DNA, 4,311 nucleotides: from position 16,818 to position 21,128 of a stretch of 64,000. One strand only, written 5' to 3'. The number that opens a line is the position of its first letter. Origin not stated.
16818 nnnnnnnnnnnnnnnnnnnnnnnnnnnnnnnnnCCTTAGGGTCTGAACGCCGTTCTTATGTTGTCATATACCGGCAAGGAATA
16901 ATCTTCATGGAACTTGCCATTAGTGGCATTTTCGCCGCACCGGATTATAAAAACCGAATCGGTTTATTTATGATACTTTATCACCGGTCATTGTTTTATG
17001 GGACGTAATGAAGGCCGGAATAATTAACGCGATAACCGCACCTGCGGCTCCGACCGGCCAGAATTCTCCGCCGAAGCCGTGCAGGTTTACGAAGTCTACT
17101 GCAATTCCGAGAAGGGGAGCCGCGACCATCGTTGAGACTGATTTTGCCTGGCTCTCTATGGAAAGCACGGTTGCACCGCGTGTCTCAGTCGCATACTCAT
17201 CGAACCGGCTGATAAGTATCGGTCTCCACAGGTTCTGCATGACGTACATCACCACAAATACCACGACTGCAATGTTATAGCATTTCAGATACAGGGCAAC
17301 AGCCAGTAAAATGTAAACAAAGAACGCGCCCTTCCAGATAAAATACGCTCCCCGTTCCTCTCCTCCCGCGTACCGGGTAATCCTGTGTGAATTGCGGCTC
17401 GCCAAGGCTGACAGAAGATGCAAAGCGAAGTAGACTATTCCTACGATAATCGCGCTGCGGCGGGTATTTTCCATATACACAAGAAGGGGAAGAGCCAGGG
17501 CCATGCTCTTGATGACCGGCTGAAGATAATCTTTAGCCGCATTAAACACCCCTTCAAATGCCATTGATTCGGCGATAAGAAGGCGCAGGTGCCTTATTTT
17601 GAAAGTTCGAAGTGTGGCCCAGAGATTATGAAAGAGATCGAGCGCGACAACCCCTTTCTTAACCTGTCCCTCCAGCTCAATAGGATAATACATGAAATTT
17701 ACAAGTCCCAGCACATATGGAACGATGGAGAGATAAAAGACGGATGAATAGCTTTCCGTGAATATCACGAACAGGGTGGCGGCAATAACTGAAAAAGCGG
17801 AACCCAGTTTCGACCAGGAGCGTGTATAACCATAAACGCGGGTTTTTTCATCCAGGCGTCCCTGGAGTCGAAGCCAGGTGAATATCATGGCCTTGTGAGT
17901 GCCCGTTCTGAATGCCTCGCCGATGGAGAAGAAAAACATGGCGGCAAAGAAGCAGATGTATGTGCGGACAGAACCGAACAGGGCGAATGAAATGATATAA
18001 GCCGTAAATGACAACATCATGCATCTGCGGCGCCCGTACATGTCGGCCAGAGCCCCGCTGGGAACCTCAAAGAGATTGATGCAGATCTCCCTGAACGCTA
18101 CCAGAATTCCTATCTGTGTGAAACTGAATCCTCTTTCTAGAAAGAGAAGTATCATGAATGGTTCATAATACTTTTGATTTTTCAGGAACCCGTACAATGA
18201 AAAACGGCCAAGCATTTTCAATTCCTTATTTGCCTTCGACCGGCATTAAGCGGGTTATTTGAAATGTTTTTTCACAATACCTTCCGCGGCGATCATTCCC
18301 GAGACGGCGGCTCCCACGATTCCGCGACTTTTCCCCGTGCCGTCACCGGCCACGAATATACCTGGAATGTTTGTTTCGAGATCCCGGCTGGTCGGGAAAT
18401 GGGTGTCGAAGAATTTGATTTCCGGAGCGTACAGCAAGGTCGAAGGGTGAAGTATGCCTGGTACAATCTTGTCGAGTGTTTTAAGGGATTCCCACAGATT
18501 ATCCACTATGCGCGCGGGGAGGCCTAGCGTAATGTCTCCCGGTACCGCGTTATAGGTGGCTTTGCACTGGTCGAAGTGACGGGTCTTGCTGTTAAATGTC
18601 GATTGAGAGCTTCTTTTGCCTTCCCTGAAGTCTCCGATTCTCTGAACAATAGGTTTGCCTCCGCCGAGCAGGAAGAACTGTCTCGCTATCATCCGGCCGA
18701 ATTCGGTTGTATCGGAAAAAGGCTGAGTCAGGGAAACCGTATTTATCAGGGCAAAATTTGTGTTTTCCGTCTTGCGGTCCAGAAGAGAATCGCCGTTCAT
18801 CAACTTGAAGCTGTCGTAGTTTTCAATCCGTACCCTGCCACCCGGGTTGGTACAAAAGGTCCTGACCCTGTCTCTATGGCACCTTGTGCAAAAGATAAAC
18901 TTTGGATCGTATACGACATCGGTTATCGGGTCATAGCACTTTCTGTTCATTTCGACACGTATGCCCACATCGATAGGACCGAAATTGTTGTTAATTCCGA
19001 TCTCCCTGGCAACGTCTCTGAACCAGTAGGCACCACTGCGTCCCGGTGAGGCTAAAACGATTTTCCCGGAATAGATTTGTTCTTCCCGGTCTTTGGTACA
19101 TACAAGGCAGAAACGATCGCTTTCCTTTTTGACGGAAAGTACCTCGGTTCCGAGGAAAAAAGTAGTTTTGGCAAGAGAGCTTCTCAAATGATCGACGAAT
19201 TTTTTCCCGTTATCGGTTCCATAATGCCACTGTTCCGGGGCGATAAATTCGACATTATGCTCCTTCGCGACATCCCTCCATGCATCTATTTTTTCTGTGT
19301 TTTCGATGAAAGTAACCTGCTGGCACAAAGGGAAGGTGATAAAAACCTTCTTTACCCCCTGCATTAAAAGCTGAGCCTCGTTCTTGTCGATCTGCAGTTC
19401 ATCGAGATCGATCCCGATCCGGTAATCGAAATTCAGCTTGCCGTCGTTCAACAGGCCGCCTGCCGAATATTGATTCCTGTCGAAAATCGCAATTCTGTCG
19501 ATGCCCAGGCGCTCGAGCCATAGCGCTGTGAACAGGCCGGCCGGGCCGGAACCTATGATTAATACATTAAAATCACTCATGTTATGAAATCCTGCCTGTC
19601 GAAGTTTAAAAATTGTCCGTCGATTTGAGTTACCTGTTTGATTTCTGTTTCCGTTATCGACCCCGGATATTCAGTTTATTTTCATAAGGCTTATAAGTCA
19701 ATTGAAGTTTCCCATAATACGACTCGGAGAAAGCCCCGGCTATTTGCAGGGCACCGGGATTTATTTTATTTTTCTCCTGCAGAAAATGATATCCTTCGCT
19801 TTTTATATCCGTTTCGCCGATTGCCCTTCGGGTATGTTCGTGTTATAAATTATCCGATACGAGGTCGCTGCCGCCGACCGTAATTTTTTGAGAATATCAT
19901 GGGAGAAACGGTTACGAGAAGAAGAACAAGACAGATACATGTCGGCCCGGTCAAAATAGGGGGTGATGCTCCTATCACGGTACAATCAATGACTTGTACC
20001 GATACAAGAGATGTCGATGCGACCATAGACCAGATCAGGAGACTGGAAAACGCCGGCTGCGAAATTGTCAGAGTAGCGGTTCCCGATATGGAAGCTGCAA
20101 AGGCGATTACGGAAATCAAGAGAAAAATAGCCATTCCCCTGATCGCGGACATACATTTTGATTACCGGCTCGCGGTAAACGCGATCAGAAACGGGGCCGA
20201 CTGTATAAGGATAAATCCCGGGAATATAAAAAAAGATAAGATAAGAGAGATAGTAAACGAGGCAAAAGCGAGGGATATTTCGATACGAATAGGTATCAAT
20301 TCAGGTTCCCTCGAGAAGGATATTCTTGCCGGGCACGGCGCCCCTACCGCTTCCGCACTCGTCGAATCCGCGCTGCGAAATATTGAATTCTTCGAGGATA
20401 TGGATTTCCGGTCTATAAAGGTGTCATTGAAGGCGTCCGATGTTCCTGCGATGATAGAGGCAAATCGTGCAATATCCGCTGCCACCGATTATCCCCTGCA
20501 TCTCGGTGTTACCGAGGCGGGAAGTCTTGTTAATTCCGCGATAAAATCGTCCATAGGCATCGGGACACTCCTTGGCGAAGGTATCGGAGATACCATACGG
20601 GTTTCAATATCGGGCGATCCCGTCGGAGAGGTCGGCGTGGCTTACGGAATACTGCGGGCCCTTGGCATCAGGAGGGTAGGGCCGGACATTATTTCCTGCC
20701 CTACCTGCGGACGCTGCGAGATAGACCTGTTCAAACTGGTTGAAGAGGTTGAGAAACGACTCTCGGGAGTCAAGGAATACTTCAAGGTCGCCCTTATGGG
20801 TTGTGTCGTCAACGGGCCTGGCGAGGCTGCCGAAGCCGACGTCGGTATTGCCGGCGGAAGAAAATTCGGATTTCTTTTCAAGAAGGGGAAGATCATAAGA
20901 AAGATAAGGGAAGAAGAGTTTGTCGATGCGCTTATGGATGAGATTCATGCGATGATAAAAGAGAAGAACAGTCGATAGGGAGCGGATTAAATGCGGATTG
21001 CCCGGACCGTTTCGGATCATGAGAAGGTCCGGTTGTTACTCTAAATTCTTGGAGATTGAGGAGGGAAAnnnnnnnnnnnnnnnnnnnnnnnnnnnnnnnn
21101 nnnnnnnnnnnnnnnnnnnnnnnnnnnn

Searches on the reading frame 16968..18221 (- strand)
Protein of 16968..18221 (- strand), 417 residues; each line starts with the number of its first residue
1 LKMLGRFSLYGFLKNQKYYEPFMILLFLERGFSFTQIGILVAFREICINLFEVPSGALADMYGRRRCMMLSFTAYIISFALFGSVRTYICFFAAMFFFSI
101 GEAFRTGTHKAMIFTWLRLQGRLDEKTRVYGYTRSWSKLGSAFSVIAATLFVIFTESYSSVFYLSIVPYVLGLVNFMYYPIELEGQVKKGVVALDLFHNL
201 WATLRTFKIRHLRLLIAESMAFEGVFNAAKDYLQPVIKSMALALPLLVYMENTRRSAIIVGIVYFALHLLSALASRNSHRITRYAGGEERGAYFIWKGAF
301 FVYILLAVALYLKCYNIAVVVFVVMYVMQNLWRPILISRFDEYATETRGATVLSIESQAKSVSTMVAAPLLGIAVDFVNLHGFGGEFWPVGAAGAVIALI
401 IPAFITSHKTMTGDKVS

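Call 66: search_protein_families(library=pfam, proteins=[window:16968-18221:-], max_evalue=0.00001)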
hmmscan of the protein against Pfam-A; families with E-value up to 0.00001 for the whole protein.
window:16968-18221:- (417 aa): 2 families
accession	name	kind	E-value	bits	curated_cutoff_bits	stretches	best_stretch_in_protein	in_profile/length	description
PF07690.21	MFS_1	-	6.1e-17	62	33.4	1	21-366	17-345/347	Major Facilitator Superfamily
PF12832.13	MFS_1_like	-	3.3e-06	26.8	25.2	1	21-178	20-175/373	MFS_1 like family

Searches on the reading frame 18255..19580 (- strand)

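Call 66: search_protein_families(library=pfam, proteins=[window:18255-19580:-], max_evalue=0.00001)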
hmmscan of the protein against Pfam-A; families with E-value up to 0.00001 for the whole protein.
window:18255-19580:- (441 aa): 3 families
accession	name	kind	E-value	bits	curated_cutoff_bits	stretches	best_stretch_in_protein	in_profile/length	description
PF21688.3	FAD-depend_C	-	7.4e-12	46.3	27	1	228-387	34-194/197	FAD-dependent protein, C-terminal domain-like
PF07992.20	Pyr_redox_2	-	5e-09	36.4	26.1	0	4-181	1-110/291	Pyridine nucleotide-disulphide oxidoreductase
PF13738.12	Pyr_redox_3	-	4.7e-06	26.5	30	0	7-38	1-32/305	Pyridine nucleotide-disulphide oxidoreductase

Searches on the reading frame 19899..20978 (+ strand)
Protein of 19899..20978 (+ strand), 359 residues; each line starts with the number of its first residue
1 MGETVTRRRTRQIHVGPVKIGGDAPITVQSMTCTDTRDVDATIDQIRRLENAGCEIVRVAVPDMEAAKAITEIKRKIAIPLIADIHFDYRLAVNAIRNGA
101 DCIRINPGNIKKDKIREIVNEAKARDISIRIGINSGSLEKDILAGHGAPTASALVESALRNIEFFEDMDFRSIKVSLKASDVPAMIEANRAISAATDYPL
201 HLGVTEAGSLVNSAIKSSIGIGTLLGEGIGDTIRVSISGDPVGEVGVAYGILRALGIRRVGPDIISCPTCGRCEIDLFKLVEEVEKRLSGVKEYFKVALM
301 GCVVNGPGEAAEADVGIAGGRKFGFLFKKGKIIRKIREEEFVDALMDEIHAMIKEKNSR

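Call 66: search_protein_families(library=pfam, proteins=[window:19899-20978:+], max_evalue=0.00001)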
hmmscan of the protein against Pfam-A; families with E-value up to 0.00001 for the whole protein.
window:19899-20978:+ (359 aa): 1 family
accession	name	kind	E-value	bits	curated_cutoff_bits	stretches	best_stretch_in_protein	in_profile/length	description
PF04551.19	GcpE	-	2.1e-149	497.7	32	1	10-350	1-342/343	GcpE protein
